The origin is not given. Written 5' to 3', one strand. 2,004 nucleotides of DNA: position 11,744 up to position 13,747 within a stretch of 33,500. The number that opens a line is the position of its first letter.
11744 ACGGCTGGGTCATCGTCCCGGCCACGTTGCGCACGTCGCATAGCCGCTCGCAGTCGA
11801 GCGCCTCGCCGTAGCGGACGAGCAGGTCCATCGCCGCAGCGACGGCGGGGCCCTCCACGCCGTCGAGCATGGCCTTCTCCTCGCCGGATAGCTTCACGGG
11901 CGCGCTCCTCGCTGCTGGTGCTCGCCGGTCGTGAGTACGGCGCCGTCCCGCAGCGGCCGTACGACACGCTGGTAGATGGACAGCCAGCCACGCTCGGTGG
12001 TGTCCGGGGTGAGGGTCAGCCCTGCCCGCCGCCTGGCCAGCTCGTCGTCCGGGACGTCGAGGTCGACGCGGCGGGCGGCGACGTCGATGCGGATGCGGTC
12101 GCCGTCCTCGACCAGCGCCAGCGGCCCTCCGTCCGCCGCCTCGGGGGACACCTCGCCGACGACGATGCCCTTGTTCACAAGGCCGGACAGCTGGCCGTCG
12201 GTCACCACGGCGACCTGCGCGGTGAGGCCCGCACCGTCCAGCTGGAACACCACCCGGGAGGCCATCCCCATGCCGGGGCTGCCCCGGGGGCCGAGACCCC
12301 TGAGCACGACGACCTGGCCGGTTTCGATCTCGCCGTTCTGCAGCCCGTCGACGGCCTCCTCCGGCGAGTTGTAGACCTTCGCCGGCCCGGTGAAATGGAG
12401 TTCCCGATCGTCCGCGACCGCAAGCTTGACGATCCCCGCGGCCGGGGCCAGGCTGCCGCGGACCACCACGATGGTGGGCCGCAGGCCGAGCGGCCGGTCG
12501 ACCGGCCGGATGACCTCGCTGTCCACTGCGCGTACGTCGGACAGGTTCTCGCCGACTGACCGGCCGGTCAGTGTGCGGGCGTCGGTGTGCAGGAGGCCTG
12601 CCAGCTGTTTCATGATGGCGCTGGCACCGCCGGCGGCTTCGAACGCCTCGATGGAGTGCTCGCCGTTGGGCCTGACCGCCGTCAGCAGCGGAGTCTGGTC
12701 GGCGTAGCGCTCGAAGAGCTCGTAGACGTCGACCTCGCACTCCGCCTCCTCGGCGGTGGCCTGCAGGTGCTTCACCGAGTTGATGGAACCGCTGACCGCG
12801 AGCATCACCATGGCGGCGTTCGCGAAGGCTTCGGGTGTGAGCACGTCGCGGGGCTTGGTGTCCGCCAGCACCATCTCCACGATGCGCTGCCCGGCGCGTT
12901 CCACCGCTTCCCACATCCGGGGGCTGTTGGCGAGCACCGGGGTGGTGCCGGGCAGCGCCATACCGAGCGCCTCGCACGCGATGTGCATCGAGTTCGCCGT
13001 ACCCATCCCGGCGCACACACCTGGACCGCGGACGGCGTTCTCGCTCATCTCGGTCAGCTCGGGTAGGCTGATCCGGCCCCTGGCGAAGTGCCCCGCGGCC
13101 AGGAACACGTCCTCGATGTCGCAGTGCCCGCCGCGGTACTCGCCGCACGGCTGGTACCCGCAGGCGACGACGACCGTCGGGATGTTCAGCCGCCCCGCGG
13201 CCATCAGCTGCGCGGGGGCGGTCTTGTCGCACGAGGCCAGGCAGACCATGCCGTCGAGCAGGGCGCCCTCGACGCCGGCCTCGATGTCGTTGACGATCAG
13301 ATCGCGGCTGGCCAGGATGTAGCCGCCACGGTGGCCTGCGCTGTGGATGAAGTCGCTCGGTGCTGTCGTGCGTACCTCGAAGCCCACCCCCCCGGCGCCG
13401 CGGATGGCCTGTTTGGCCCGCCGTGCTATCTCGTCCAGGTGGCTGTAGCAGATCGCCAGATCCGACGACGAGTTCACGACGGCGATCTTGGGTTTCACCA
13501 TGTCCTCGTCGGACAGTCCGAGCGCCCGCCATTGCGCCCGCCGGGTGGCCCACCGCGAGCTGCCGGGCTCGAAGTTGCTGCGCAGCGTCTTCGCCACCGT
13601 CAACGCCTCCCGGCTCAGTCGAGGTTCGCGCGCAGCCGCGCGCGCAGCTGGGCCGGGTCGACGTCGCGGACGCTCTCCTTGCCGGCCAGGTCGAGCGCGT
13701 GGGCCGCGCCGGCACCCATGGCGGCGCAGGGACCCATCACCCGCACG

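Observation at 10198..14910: Split aconitase X translationally coupled to an IlvD/Edd dehydratase and a FAD oxidoreductase: an orphan dehydratase pathway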

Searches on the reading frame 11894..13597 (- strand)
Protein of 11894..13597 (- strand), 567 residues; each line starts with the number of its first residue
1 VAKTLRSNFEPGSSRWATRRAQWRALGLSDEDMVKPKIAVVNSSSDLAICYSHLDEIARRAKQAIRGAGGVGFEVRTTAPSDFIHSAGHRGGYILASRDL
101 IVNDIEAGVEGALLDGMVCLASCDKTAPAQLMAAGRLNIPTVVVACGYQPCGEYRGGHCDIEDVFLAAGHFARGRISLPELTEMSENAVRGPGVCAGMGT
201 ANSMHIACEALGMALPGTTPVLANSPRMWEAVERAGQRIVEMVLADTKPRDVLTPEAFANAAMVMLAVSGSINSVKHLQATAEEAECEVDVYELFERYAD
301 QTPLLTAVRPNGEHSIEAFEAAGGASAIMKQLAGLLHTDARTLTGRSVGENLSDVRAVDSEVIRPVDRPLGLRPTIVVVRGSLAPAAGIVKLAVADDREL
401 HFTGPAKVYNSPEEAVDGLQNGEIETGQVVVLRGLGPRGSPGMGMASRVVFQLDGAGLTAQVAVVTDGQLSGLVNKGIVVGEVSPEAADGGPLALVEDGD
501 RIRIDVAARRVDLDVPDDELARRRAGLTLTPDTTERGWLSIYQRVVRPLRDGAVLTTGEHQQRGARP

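Call 7: search_protein_families(library=pfam, proteins=[window:11894-13597:-], max_evalue=0.01)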
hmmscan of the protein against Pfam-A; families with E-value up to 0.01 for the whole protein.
window:11894-13597:- (567 aa): 2 families
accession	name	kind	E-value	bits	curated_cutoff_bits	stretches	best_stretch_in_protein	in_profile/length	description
PF00920.27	ILVD_EDD_N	-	4.2e-99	332.1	27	1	35-351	1-316/316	Dihydroxy-acid/6-phosphogluconate dehydratase N-terminal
PF24877.1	ILV_EDD_C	-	8.5e-56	188.8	27.7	1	361-553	1-191/191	Dihydroxy-acid/6-phosphogluconate dehydratase C-terminal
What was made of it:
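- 11894..13597 (-): IlvD/Edd-family dehydratase, 567 aa, from a distinct subfamily rather than the housekeeping dihydroxy-acid dehydratase. PF00920 plus PF24877 (call 7).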

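Call 8: search_protein_families(library=ncbifam, proteins=[window:11894-13597:-], max_evalue=0.01)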
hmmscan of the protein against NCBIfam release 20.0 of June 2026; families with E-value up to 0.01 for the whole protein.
window:11894-13597:- (567 aa): 8 families
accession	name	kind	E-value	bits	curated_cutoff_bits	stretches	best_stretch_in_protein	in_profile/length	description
NF002068.0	PRK00911.1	subfamily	1.2e-157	525.8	644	1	14-557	14-557/559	dihydroxy-acid dehydratase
TIGR00110.1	ilvD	equivalog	4.6e-148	494.1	618.15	1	19-556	2-542/543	dihydroxy-acid dehydratase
NF004784.0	PRK06131.1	subfamily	9e-124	413.9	539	1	8-560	15-565/576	dihydroxy-acid dehydratase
NF009560.0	PRK13017.1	subfamily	3.8e-114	382.1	684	1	22-563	31-583/595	dihydroxy-acid dehydratase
NF009559.0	PRK13016.1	equivalog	7.4e-105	351.3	882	1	5-555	10-561/578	L-arabinonate dehydratase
NF009103.0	PRK12448.1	equivalog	1.5e-102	343.8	710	2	4-354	3-363/616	dihydroxy-acid dehydratase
TIGR01196.1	edd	equivalog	5.6e-53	180.1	708.25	1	33-524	62-565/601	phosphogluconate dehydratase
TIGR03432.1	yjhG_yagF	hypoth_equivalog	2.3e-49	168.1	808.15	1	116-512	149-571/640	YjhG/YagF family D-xylonate dehydratase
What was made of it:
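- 11894..13597 (-): It scores 494 bits against the TIGR00110 ilvD equivalog, below the 618 cut-off (call 8).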

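Call 35: search_solved_structures(query=window:11894-13597:-, max_evalue=1e-30)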
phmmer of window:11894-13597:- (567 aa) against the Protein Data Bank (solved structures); distinct sequences matched with E-value up to 1e-30: 18.
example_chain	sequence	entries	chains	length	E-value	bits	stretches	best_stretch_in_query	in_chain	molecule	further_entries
6ovt_A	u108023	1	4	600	1.2e-96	327.7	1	17-554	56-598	Dihydroxy-acid dehydratase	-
8hs0_A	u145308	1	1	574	1.3e-96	327.5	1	20-554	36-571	Dihydroxy-acid dehydratase, chloroplastic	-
9l8r_A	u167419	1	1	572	1.4e-96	327.5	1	20-554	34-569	Dihydroxy-acid dehydratase, chloroplastic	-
5ze4_A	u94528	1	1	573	1.4e-96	327.5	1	20-554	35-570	Dihydroxy-acid dehydratase, chloroplastic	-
9jpi_A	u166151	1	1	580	1.5e-96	327.4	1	20-554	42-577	Dihydroxy-acid dehydratase, chloroplastic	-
5ym0_A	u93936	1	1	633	2.5e-96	326.7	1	20-554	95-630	Dihydroxy-acid dehydratase, chloroplastic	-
9jsq_A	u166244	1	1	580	4.1e-96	326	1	20-554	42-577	Dihydroxy-acid dehydratase, chloroplastic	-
8imu_A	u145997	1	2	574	5.1e-96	325.6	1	20-554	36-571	Dihydroxy-acid dehydratase, chloroplastic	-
8ikz_A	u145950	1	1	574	1.2e-95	324.4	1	20-554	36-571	Dihydroxy-acid dehydratase, chloroplastic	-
6nte_A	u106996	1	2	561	6.4e-93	315.4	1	14-554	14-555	Dihydroxy-acid dehydratase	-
9ix7_A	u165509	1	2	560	7.7e-93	315.2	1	19-554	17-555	dihydroxy-acid dehydratase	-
8ej0_A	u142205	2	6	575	4.6e-81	276.3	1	32-554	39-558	Dihydroxyacid dehydratase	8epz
5j83_A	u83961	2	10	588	2.5e-77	264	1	34-553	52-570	Dihydroxyacid dehydratase/phosphogluconate dehydratase | Dihydroxy-acid dehydratase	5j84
9evv_A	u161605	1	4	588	2.5e-77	264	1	34-553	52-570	L-arabinonate dehydratase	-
7m3k_A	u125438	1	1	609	5.8e-77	262.7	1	23-558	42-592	Galactonate dehydratase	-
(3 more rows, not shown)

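Call 70: search_solved_structures(query=window:11894-13597:-, max_evalue=1e-95, show_alignments=2)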
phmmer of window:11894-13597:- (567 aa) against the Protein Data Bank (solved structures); distinct sequences matched with E-value up to 1e-95: 8.
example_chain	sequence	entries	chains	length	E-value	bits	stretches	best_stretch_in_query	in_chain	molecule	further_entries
6ovt_A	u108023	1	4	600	1.2e-96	327.7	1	17-554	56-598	Dihydroxy-acid dehydratase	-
8hs0_A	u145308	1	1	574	1.3e-96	327.5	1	20-554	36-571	Dihydroxy-acid dehydratase, chloroplastic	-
9l8r_A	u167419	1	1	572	1.4e-96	327.5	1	20-554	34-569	Dihydroxy-acid dehydratase, chloroplastic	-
5ze4_A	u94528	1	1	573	1.4e-96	327.5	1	20-554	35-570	Dihydroxy-acid dehydratase, chloroplastic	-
9jpi_A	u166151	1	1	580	1.5e-96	327.4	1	20-554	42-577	Dihydroxy-acid dehydratase, chloroplastic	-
5ym0_A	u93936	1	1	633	2.5e-96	326.7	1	20-554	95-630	Dihydroxy-acid dehydratase, chloroplastic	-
9jsq_A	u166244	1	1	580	4.1e-96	326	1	20-554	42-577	Dihydroxy-acid dehydratase, chloroplastic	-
8imu_A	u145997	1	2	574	5.1e-96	325.6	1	20-554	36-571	Dihydroxy-acid dehydratase, chloroplastic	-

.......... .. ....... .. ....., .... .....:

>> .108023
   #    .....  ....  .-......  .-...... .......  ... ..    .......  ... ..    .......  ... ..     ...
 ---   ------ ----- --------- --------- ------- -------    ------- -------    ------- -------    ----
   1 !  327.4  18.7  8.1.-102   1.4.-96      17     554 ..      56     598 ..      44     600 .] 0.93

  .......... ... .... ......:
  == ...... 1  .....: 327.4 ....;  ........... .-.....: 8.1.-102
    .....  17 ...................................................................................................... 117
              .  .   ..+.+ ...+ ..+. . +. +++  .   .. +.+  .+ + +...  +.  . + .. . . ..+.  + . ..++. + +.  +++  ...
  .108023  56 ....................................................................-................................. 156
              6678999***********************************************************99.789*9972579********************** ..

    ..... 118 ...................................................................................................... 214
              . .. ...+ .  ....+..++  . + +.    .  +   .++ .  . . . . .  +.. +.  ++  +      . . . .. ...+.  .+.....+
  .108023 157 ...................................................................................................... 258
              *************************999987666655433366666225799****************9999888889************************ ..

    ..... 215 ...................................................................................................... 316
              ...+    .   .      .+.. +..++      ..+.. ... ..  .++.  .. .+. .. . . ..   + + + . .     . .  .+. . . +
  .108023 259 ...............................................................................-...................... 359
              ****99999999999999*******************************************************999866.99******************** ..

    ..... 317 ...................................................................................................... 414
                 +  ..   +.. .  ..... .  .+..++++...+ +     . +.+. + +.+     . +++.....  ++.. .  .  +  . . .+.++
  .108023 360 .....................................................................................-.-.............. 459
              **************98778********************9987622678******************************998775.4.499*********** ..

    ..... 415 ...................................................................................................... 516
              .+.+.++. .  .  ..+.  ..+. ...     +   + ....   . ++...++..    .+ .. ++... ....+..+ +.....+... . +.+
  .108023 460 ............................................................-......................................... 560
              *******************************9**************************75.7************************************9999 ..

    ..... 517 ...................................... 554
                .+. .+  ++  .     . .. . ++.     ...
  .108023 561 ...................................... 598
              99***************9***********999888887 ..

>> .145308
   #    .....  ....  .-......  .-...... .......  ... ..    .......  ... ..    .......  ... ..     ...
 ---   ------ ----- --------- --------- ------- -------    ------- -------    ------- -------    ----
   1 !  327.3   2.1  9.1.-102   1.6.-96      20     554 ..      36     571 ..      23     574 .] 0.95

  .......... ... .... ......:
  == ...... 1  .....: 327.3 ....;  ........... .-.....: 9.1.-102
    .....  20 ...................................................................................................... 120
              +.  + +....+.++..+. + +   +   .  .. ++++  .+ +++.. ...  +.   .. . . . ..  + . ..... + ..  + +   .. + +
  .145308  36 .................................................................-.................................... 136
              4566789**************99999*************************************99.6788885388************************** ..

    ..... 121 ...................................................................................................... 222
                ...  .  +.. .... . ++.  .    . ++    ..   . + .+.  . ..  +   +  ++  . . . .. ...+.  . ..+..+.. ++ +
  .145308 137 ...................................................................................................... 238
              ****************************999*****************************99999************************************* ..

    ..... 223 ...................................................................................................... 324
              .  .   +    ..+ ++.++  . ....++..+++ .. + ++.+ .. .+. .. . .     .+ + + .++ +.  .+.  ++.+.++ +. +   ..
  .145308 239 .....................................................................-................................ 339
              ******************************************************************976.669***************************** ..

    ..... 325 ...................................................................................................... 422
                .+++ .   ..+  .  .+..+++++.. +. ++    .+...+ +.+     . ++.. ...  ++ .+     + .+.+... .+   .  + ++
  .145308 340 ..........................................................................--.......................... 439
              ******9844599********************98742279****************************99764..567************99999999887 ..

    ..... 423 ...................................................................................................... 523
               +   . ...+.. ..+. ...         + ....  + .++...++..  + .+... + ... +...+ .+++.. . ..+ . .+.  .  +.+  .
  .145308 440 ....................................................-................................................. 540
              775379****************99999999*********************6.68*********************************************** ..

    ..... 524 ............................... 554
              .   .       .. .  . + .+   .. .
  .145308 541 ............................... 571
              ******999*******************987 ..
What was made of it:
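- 11894..13597 (-): The three Cys, the CDK motif and the Ser of the SG motif align with MtDHAD and AtDHAD (call 70).
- On Dihydroxy-acid dehydratase IlvD (EC 4.2.1.9): Calls 7 and 70.
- Closest known: Dihydroxy-acid dehydratase and sugar-acid dehydratases of the IlvD/Edd family. Same: The three Cys, the CDK (Mg/carbamyl-Lys) motif and the catalytic Ser are shared, with about 38-40% identity to the [2Fe-2S] DHADs (calls 35, 70).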

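Call 91: find_related_loci(query=window:11894-13597:-, collection=genome_contigs, flank=10000)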
Query window:11894-13597:- (567 aa) in genome_contigs; peptide patterns used: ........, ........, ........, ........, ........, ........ (x = any residue, [..] = any of these).
293 stretches matched a pattern; 119 encode a relative of the query (tblastn E <= 1e-3); the best 80 are kept; 80 distinct loci.
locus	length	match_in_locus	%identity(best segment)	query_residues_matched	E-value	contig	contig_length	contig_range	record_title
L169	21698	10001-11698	77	3-566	0e+0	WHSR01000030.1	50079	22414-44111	MAG: Streptosporangiales bacterium isolate Dino_bin12 k141_66183_length_50079_cov_23.9797, whole genome shotgun sequence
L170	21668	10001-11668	78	5-561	0e+0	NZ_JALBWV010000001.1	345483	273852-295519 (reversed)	Saccharopolyspora soli strain K220 NODE_1_length_345483_cov_24.551004, whole genome shotgun sequence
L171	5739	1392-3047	76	5-556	0e+0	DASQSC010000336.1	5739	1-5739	MAG TPA_asm: Streptosporangiaceae bacterium isolate SMAG_U10899 k141_20150, whole genome shotgun sequence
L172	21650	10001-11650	77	5-555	0e+0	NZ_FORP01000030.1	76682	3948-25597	Amycolatopsis sacchari strain DSM 44468, whole genome shotgun sequence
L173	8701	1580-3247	76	1-556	0e+0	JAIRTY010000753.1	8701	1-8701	MAG: Nocardiopsaceae bacterium isolate Cus372_bin21 k119_438074, whole genome shotgun sequence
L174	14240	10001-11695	75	3-567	0e+0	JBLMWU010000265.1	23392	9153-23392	MAG: Gemmatimonadota bacterium isolate MAG274 PRJNA957066_bin53_renamed_264, whole genome shotgun sequence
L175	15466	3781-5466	77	2-563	0e+0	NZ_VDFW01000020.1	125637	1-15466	Amycolatopsis alkalitolerans strain SYSUP0005 Amycolatopsis_sp.strain_SYSUP0005_Contig20, whole genome shotgun sequence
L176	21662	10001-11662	75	2-555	0e+0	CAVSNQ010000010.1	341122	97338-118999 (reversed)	MAG: uncultured Actinomycetota bacterium isolate MFD03399.bin.1.157 genome assembly, contig: contig_35979, whole genome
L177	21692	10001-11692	75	5-565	0e+0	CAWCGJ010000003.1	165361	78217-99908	MAG: uncultured Actinomycetota bacterium isolate MFD01248.bin.2.7 genome assembly, contig: contig_1053, whole genome sho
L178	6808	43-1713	75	5-561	0e+0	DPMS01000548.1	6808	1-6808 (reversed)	MAG TPA_asm: Actinomycetota bacterium isolate UBA9676 contig_3182, whole genome shotgun sequence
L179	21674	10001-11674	75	5-564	0e+0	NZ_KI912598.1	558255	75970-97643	Amycolatopsis taiwanensis DSM 45107 A3CUDRAFT_scaffold_0.1, whole genome shotgun sequence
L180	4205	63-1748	73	5-556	0e+0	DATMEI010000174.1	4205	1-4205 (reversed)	MAG TPA_asm: Streptomyces sp. isolate SMAG_U13431 k141_5060351, whole genome shotgun sequence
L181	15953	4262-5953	73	4-567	0e+0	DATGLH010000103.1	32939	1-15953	MAG TPA_asm: Trebonia sp. isolate SMAG_U9881 k141_105374, whole genome shotgun sequence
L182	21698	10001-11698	73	3-556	0e+0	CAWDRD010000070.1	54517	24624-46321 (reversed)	MAG: uncultured Actinomycetes bacterium isolate MFD03323.bin.2.18 genome assembly, contig: contig_33988, whole genome sh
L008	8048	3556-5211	73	4-555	0e+0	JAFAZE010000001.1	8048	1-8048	MAG: Streptosporangiaceae bacterium isolate CP_BM_RX_R8_33 BM_RX_R8_k147_1078364, whole genome shotgun sequence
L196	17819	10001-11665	68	1-555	0e+0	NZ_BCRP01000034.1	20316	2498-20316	Alicyclobacillus kakegawensis NBRC 103104, whole genome shotgun sequence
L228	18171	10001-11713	64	1-567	0e+0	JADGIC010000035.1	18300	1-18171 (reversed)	MAG: Alicyclobacillaceae bacterium isolate HOG9 NODE_1749_length_18300_cov_12.191858, whole genome shotgun sequence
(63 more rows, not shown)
